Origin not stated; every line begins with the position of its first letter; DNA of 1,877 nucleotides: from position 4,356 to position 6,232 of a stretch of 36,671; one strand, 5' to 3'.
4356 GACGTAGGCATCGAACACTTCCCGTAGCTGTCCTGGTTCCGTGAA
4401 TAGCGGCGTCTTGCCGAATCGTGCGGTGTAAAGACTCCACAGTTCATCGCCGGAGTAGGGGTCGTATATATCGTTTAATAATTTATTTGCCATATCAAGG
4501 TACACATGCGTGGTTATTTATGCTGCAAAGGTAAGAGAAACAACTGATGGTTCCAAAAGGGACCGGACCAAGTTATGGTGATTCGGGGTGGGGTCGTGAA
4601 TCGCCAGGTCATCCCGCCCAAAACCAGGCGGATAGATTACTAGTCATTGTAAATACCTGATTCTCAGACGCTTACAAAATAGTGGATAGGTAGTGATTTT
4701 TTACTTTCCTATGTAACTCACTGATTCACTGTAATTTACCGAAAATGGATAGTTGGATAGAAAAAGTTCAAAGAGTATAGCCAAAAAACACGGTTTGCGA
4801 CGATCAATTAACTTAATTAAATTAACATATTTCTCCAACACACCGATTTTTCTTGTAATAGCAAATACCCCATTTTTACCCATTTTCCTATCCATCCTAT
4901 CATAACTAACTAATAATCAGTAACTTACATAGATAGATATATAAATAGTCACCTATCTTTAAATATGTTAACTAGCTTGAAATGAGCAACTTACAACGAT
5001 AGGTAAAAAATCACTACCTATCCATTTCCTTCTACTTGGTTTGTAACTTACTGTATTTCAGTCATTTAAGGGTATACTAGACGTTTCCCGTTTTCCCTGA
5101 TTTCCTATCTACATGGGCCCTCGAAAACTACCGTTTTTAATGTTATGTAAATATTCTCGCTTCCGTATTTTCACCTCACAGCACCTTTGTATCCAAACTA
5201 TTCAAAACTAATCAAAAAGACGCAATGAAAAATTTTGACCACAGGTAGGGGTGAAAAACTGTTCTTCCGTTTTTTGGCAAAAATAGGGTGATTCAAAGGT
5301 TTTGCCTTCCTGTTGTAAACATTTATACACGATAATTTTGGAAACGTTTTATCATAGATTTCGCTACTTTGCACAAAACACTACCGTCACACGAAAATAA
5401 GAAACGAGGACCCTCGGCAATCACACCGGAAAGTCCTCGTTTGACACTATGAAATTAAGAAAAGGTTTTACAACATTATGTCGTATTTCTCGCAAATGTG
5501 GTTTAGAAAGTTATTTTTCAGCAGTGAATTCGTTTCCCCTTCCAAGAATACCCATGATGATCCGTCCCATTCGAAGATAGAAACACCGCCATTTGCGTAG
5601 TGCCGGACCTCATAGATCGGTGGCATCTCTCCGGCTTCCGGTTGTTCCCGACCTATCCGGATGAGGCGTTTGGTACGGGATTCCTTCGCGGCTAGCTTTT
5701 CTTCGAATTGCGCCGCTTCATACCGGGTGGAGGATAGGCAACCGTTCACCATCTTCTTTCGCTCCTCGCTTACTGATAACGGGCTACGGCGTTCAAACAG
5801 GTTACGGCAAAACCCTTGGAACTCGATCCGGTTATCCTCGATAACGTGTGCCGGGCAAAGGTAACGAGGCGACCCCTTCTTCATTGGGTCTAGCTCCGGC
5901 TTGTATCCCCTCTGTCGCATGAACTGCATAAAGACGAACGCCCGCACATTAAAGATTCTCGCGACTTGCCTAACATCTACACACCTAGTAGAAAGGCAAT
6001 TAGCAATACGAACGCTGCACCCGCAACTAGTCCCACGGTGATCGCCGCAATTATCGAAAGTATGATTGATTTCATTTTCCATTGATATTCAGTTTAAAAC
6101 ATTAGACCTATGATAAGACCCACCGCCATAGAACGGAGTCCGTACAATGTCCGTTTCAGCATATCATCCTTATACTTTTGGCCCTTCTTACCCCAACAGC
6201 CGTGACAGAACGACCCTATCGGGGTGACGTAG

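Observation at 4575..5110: Dense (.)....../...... box array around an AT-rich core in a 0.96-kb coding desert upstream of terS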

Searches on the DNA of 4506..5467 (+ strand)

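Call 11: search_dna_similar(query=window:4506-5467:+, collection=phages, mode=distant, max_rows=60)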
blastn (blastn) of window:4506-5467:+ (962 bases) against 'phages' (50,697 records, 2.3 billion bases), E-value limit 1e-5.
Records with a match: 15; places in all: 15; records where one place covers at least 80% of the query: 4.
Best place of each record, by identity: 80-90% 9; 60-80% 6.
By first word of the organism name: Bacteroides 15.
By host as written in the record: Bacteroides thetaiotaomicron VPI-5482 4; Bacteroides fragilis BL19 2; Bacteroides thetaiotaomicron DA638 2; Bacteroides thetaiotaomicron DA528 2; Bacteroides thetaiotaomicron DA47 1; Bacteroides thetaiotaomicron VPI-5491 1; Bacteroides thetaiotaomicron VPI-5492 1; Bacteroides thetaiotaomicron VPI-5496 1; and 1 more.
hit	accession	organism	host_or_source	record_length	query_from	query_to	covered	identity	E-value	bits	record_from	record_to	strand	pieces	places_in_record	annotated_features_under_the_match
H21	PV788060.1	Bacteroides phage BT12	Bacteroides thetaiotaomicron VPI-5482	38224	1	962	100%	88.6%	0e+0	1235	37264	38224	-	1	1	none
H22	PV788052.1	Bacteroides phage BT16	Bacteroides thetaiotaomicron VPI-5482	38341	1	962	100%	88.5%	0e+0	1231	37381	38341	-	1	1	none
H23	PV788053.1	Bacteroides phage BT19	Bacteroides thetaiotaomicron VPI-5482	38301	1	962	100%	88.2%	0e+0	1215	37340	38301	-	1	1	none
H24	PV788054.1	Bacteroides phage BT23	Bacteroides thetaiotaomicron VPI-5482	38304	1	962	100%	88.2%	0e+0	1215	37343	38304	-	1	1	none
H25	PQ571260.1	Bacteroides phage BF1-3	Bacteroides fragilis BL19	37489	21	213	20%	69.3%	7e-9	69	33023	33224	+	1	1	none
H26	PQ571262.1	Bacteroides phage BF1-8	Bacteroides fragilis BL19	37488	21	213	20%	69.3%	7e-9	69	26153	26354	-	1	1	hypothetical protein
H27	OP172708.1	Bacteroides phage BT47P1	Bacteroides thetaiotaomicron DA47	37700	21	213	20%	69.3%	7e-9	69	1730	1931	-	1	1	hypothetical protein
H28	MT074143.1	Bacteroides phage HNL05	Bacteroides thetaiotaomicron VPI-5491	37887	81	213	14%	73.1%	2e-8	66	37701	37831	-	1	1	none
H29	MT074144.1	Bacteroides phage HNL35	Bacteroides thetaiotaomicron VPI-5492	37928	81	213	14%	73.1%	2e-8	66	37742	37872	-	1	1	none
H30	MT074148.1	Bacteroides phage SJC10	Bacteroides thetaiotaomicron VPI-5496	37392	383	503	13%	76.0%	2e-9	71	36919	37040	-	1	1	none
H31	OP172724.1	Bacteroides phage BT638P6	Bacteroides thetaiotaomicron DA638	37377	144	213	7%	81.4%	9e-8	65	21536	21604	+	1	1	none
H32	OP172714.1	Bacteroides phage BT498P1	Bacteroides thetaiotaomicron DA498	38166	144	213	7%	80.0%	1e-6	61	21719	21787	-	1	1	none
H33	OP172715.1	Bacteroides phage BT528P1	Bacteroides thetaiotaomicron DA528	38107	144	213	7%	80.0%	1e-6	61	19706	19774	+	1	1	none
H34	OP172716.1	Bacteroides phage BT528P2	Bacteroides thetaiotaomicron DA528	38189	144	213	7%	80.0%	1e-6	61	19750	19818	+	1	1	none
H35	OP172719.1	Bacteroides phage BT638P1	Bacteroides thetaiotaomicron DA638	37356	132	196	7%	81.5%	1e-6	61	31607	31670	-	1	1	none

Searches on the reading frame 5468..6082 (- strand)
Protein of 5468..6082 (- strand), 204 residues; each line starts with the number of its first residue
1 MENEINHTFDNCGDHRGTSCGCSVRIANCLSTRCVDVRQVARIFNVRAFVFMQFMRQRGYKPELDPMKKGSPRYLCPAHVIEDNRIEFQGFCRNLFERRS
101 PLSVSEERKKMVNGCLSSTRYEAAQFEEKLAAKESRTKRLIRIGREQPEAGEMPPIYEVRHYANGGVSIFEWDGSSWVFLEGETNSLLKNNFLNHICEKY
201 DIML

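Call 28: search_protein_families(library=pfam, proteins=[window:5468-6082:-], max_evalue=0.01)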
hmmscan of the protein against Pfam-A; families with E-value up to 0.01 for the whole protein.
window:5468-6082:- (204 aa): 0 families

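Call 29: search_protein_families(library=phrogs, proteins=[window:5468-6082:-], max_evalue=0.001)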
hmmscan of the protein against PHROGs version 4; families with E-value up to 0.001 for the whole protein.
window:5468-6082:- (204 aa): 0 families

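Call 37: find_homologous_proteins(query=window:5468-6082:-, max_evalue=0.001)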
Query window:5468-6082:- (204 aa): 62 proteins with E <= 0.001 among 110 candidates.
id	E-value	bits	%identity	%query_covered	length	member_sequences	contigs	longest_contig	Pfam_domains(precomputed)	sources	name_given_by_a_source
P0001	4.1e-122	423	90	100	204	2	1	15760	-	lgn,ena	-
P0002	3.7e-121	420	89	100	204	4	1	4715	-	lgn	-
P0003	1.1e-120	419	90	100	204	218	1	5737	-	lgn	-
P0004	2.9e-116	404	87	100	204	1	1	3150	-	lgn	-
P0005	6.8e-116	403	88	100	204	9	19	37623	-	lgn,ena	-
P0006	3.4e-105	368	80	100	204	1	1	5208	-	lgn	-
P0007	7.8e-102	357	79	100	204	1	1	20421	-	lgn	-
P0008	3.2e-96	339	75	100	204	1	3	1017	-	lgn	-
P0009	3.6e-96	339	72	100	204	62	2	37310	-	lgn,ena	-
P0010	5.2e-94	332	70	100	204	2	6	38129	-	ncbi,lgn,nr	ncbi:hypothetical protein SJC01_49 [Bacteroides phage SJC01]|nr:hypothetical protein SJC01_49 [Bacte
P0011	1.1e-93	331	71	100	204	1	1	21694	-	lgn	-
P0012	3.3e-92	326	71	100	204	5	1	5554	-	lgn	-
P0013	1.0e-91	324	69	100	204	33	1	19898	-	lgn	-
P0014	2.7e-90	320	69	100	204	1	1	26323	-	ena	-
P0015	7.5e-90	318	68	100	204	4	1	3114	-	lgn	-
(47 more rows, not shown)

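Call 45: predict_structure(alignment_id=A4)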
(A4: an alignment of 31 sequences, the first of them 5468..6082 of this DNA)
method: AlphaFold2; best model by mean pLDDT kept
length: 204 residues; sequences in the alignment: 31
mean_pLDDT: 59.1   pTM: 0.40
mean pLDDT of the five models: 59.1, 55.7, 52.8, 48.7, 47.2
residues with pLDDT >= 90: 3; 70-90: 58; 50-70: 80; < 50: 63
segments of 3 or more residues with pLDDT < 50: 1-20, 40-44, 100-137
pLDDT, mean of each block of 10 residues (from residue 1): 27 38 55 55 52 71 60 63 71 63 44 42 36 41 59 74 78 81 85 85 66
secondary structure, 60 per line:
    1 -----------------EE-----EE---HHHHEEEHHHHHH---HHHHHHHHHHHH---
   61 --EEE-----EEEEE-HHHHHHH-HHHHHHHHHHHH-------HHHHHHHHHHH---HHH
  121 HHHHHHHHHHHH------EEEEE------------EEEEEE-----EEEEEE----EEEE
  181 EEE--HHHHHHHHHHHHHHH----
elements in order: H30-33 E34-36 H37-42 H46-57 E63-65 E71-75 H77-83 H85-96 H104-114 H118-132 E139-143 E156-161 E167-172 E177-183 H186-200

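Call 47: search_solved_structures(query=A4, max_evalue=10)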
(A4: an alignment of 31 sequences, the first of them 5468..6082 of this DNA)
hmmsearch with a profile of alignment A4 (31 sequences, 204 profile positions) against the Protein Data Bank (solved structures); distinct sequences matched with E-value up to 10: 4.
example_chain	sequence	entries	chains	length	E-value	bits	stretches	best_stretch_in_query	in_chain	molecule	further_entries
4win_A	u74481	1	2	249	0.15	14.6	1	56-116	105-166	GMP synthetase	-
3uow_A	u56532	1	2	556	0.34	13.5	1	59-116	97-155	GMP synthetase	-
4wio_A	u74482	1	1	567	0.34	13.5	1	60-116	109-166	GMP synthetase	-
4wim_A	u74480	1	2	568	0.35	13.5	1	59-116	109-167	GMP synthetase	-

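Call 51: fold_search(model_id=the predicted structure, library=pdb)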
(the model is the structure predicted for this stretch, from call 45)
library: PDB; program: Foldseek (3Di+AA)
matches with E <= 10: 747; with E <= 0.001: 0
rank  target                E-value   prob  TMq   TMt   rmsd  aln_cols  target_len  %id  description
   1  8esd_T                3.5e-02  0.12  0.14  0.15  19.1       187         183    8  Crystal structure of COMMD7-COMMD9-COMMD5-COMMD10 tetramer (released 2023-05-24)
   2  9e2g_0A               1.1e-01  0.44  0.18  0.06  17.8        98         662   16  Cryo-EM structure of 48 nm repeat of microtubule doublet from T. brucei flagellum (released 2025-03-12)
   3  6u42_6Z               1.2e-01  0.25  0.19  0.08  25.9       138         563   15  Natively decorated ciliary doublet microtubule (released 2019-11-13)
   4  6u42_6T               1.2e-01  0.25  0.19  0.08  25.8       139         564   15  Natively decorated ciliary doublet microtubule (released 2019-11-13)
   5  9n74_SG               1.3e-01  0.30  0.15  0.07  15.6       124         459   10  SSU processome maturation and disassembly, State H (released 2025-10-29)
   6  8glv_6V               1.3e-01  0.23  0.18  0.07  26.4       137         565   14  96-nm repeat unit of doublet microtubules from Chlamydomonas reinhardtii flagella (released 2023-05-31)
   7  1p27_A                1.3e-01  0.63  0.18  0.24   7.0        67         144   10  Crystal Structure of the Human Y14/Magoh complex (released 2003-08-19)
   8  6zqb_CH               1.3e-01  0.33  0.16  0.08  22.1       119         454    7  Cryo-EM structure of the 90S pre-ribosome from Saccharomyces cerevisiae, state B2 (released 2020-09-23)
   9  6u42_6V               1.4e-01  0.23  0.19  0.08  25.9       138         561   15  Natively decorated ciliary doublet microtubule (released 2019-11-13)
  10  8glv_6W               1.5e-01  0.21  0.19  0.07  26.1       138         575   15  96-nm repeat unit of doublet microtubules from Chlamydomonas reinhardtii flagella (released 2023-05-31)
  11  8glv_6U               1.5e-01  0.21  0.19  0.07  26.0       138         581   15  96-nm repeat unit of doublet microtubules from Chlamydomonas reinhardtii flagella (released 2023-05-31)
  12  6u42_6W               1.6e-01  0.21  0.19  0.08  25.9       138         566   15  Natively decorated ciliary doublet microtubule (released 2019-11-13)
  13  6u42_6Y               1.8e-01  0.20  0.19  0.08  25.9       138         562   15  Natively decorated ciliary doublet microtubule (released 2019-11-13)
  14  8glv_6T               1.8e-01  0.18  0.19  0.07  25.7       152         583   16  96-nm repeat unit of doublet microtubules from Chlamydomonas reinhardtii flagella (released 2023-05-31)
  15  8glv_6Y               1.9e-01  0.21  0.19  0.08  26.2       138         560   14  96-nm repeat unit of doublet microtubules from Chlamydomonas reinhardtii flagella (released 2023-05-31)
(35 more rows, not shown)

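Call 64: search_protein_families(library=ncbifam, proteins=[window:5468-6082:-], max_evalue=0.01)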
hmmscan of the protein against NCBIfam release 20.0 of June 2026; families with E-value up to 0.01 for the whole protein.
window:5468-6082:- (204 aa): 0 families
